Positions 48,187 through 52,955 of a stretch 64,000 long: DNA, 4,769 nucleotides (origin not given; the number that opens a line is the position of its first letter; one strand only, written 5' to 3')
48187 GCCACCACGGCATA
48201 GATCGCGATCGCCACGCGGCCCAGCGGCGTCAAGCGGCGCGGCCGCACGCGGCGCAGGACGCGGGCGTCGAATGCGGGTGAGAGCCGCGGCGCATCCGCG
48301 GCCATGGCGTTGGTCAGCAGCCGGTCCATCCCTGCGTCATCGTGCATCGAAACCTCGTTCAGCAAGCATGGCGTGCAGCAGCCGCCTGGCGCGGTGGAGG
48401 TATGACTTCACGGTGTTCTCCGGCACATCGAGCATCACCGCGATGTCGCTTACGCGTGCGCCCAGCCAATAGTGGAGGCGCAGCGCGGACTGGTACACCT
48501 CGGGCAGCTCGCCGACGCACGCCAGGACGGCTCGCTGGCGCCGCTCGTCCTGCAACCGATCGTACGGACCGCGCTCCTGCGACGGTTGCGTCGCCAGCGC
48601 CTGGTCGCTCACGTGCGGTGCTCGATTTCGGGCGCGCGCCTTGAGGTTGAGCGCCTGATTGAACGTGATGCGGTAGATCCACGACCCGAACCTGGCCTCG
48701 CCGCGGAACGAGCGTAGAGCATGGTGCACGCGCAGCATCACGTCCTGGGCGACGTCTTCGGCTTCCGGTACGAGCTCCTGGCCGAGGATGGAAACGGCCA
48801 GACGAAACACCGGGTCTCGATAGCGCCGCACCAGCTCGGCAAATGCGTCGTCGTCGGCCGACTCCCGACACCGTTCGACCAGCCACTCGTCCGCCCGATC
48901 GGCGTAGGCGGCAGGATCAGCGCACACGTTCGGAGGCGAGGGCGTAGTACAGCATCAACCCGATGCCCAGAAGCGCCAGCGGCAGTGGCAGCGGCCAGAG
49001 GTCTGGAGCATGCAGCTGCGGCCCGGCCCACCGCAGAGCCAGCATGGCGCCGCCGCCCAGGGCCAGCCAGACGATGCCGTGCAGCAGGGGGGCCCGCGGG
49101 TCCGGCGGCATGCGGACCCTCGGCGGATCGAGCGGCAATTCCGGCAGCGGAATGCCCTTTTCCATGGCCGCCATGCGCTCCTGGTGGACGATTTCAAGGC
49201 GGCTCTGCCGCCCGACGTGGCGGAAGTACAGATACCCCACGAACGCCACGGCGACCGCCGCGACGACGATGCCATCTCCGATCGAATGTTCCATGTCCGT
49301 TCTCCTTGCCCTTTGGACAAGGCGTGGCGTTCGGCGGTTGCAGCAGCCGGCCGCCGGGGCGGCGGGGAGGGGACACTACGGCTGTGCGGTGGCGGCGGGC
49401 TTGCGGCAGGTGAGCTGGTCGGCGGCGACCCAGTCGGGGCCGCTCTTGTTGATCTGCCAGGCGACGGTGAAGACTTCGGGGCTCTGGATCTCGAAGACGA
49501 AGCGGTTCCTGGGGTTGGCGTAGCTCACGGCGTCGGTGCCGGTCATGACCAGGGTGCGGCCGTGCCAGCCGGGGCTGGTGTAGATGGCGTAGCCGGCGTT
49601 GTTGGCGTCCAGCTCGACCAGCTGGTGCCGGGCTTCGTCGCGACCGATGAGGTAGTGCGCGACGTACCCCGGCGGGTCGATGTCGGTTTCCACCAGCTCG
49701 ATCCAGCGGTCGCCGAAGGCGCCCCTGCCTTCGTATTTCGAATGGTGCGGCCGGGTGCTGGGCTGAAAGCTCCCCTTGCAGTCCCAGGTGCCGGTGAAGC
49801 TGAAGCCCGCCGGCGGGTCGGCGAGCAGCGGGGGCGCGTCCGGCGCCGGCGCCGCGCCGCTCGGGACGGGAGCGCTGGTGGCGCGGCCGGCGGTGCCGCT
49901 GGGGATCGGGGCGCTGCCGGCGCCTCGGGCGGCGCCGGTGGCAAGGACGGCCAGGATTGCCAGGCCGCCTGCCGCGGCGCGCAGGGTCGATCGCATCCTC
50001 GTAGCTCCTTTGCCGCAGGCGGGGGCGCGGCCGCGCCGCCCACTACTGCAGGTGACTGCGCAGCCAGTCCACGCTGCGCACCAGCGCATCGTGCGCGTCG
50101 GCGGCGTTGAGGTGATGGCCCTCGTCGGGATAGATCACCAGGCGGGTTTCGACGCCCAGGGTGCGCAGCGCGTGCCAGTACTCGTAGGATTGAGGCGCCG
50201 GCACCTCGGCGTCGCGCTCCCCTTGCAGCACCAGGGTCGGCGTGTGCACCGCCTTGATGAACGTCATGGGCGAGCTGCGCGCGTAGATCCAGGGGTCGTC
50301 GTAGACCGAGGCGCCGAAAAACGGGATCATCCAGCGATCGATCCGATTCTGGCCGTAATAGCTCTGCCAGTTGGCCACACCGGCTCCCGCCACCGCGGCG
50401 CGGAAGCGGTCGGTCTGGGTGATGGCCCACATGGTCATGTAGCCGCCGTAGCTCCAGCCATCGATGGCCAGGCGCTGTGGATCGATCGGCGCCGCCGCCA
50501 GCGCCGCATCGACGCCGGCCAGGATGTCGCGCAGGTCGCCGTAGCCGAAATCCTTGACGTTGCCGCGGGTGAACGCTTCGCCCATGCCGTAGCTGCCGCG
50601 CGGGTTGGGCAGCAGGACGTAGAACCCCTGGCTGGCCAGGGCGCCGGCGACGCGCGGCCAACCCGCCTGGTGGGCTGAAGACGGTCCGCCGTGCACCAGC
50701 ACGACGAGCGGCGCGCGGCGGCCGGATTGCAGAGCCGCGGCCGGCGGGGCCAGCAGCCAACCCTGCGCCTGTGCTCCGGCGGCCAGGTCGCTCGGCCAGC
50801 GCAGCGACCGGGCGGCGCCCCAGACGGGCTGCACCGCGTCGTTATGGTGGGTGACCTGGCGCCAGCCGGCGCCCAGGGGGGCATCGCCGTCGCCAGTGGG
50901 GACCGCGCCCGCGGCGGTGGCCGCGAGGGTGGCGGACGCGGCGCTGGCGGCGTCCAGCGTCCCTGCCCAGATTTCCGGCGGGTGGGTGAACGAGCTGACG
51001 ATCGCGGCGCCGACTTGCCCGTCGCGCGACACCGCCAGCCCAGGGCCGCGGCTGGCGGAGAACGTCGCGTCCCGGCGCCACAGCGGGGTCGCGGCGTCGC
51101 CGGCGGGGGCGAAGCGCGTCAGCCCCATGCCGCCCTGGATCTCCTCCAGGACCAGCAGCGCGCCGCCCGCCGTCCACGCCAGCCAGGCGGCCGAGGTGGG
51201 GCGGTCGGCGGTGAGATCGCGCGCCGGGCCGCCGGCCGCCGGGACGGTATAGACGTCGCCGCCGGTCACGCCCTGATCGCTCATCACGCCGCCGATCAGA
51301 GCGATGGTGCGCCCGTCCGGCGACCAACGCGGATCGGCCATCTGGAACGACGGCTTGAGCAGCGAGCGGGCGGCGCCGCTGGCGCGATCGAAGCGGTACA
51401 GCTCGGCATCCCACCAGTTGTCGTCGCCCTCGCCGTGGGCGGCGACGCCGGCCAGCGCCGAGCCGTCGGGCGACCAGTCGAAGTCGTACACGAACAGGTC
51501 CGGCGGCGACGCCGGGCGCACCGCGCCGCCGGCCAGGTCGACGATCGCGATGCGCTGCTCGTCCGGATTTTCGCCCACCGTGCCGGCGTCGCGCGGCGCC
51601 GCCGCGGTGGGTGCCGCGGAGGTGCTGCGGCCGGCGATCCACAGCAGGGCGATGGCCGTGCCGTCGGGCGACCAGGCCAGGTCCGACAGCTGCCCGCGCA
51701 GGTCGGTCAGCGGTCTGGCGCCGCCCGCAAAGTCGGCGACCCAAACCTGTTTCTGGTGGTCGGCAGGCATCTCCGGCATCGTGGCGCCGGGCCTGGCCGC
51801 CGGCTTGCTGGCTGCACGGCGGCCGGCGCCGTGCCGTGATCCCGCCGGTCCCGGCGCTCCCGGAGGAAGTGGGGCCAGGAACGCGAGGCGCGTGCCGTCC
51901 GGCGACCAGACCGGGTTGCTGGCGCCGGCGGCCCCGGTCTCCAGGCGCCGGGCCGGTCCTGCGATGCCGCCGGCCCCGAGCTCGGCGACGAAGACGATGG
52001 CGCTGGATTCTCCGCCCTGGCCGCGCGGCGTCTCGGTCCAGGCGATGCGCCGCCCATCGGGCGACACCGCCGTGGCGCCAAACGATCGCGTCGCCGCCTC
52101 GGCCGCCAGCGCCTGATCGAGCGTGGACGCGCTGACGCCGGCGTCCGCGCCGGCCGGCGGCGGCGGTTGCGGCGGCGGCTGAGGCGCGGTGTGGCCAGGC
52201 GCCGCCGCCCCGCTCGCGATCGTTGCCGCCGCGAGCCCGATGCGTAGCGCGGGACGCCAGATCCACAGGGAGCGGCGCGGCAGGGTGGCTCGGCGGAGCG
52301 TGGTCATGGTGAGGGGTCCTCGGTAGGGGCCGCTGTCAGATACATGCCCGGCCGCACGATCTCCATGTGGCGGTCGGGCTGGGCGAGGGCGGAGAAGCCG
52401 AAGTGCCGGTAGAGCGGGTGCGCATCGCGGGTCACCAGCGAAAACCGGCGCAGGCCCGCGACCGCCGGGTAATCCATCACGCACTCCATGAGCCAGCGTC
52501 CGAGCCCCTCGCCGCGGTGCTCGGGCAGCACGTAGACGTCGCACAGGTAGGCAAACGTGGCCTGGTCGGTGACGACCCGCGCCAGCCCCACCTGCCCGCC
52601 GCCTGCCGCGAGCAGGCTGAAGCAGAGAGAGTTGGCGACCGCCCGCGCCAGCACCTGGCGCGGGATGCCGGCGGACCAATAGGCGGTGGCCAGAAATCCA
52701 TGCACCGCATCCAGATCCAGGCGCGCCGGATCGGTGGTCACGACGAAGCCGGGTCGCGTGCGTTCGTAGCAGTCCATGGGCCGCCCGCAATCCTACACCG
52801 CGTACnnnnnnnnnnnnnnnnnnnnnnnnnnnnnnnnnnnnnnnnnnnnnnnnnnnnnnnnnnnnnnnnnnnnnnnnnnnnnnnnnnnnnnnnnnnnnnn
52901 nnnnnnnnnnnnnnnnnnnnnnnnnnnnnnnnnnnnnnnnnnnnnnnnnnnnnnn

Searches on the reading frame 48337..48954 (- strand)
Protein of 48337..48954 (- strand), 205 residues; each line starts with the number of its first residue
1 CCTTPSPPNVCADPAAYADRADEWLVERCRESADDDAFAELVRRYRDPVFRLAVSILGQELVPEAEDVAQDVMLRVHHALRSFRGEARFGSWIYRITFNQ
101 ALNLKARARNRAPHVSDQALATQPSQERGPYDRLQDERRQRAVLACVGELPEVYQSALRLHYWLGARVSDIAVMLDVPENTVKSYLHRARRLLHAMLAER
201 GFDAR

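Call 68: search_protein_families(library=pfam, proteins=[window:48337-48954:-], max_evalue=0.01)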
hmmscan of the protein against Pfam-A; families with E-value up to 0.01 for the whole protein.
window:48337-48954:- (205 aa): 6 families
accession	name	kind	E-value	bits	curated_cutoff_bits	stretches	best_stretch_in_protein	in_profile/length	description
PF08281.18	Sigma70_r4_2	-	1.5e-15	57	25.7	1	141-193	2-54/54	Sigma-70, region 4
PF04542.20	Sigma70_r2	-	1.5e-13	50.8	24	1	41-109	1-69/71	Sigma-70 region 2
PF04545.22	Sigma70_r4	-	9.4e-05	22.3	24.1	1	148-193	3-48/50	Sigma-70, region 4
PF06056.18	Terminase_5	-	0.00098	19.5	20.3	1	160-190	8-38/58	Putative ATPase subunit of terminase (gpP-like)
PF07638.17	Sigma70_ECF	-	0.0016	18.8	21.1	0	32-194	13-180/185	ECF sigma factor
PF13384.12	HTH_23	-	0.0052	17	24.6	1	162-189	14-41/50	Homeodomain-like domain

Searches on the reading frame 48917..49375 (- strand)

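Call 11: search_protein_families(library=pfam, proteins=[window:48917-49375:-], max_evalue=0.001)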
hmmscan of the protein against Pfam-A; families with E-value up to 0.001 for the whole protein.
window:48917-49375:- (152 aa): 1 family
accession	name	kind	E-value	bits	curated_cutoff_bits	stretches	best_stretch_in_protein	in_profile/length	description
PF19762.4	DUF6249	-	1.9e-06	28.2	33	1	40-146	9-102/104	Domain of unknown function (DUF6249)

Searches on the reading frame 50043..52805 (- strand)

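Call 11: search_protein_families(library=pfam, proteins=[window:50043-52805:-], max_evalue=0.001)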
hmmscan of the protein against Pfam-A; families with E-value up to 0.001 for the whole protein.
window:50043-52805:- (920 aa): 8 families
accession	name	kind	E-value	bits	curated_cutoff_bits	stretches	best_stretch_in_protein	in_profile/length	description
PF00326.27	Peptidase_S9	-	2.7e-44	151.7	22.6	1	723-919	10-210/213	Prolyl oligopeptidase family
PF07676.18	PD40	-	6.3e-14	51.9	20.9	0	296-309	12-25/38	WD40-like Beta Propeller Repeat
PF00561.26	Abhydrolase_1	-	1.9e-10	41.3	25.8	1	699-806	1-99/245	alpha/beta hydrolase fold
PF20434.5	BD-FAE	-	3.1e-08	33.8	26.8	1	696-879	11-214/215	BD-FAE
PF01738.24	DLH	-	6.5e-07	29.6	21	1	718-904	32-193/217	Dienelactone hydrolase family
PF12146.15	Hydrolase_4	-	8.3e-06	25.7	27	0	700-831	6-131/239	Serine aminopeptidase, S33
PF12740.14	PETase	-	0.00021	21.2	28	0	703-814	59-159/263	PET hydrolase-like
PF00930.27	DPPIV_N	-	0.00028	20.2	22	0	467-503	23-59/354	Dipeptidyl peptidase IV (DPP IV) N-terminal region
